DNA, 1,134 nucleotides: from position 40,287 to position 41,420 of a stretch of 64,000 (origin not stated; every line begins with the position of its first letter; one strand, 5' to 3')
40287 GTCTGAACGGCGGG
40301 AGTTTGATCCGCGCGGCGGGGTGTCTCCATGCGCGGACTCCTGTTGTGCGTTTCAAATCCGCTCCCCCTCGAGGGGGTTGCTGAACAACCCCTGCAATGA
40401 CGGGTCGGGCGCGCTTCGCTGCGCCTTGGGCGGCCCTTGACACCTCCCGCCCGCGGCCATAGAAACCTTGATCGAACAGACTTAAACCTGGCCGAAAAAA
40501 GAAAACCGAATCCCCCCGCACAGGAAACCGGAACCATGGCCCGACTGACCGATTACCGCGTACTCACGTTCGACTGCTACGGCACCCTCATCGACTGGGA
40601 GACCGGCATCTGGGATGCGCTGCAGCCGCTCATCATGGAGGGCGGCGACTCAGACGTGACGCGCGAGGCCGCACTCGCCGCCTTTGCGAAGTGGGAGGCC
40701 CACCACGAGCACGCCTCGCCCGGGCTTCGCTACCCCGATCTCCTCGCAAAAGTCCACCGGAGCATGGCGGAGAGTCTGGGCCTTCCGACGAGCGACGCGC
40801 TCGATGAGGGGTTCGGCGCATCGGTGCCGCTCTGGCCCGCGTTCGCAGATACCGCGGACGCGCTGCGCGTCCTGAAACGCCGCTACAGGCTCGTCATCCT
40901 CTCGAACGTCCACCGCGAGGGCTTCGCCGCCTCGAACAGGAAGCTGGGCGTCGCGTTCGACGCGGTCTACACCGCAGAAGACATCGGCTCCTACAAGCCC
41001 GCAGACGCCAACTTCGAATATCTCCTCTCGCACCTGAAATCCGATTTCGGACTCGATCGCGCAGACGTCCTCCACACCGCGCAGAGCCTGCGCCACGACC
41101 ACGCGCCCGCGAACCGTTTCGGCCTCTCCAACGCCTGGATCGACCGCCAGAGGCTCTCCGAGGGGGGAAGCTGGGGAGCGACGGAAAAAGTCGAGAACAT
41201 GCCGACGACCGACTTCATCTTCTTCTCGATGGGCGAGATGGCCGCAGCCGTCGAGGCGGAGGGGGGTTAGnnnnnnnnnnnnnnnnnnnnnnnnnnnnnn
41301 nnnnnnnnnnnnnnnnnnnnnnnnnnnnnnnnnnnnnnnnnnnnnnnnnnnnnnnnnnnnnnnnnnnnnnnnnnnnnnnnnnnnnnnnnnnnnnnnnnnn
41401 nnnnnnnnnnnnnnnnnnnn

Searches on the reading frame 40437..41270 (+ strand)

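Call 15: search_protein_families(library=pfam, proteins=[window:40437-41270:+], max_evalue=0.01)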
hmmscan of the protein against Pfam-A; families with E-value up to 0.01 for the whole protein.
window:40437-41270:+ (277 aa): 2 families
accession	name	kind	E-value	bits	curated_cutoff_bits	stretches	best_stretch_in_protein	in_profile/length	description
PF00702.32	Hydrolase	-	3.4e-09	37.8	26.4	1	40-202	1-169/191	haloacid dehalogenase-like hydrolase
PF13419.12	HAD_2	-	0.00019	22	23.8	1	135-202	80-150/178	Haloacid dehalogenase-like hydrolase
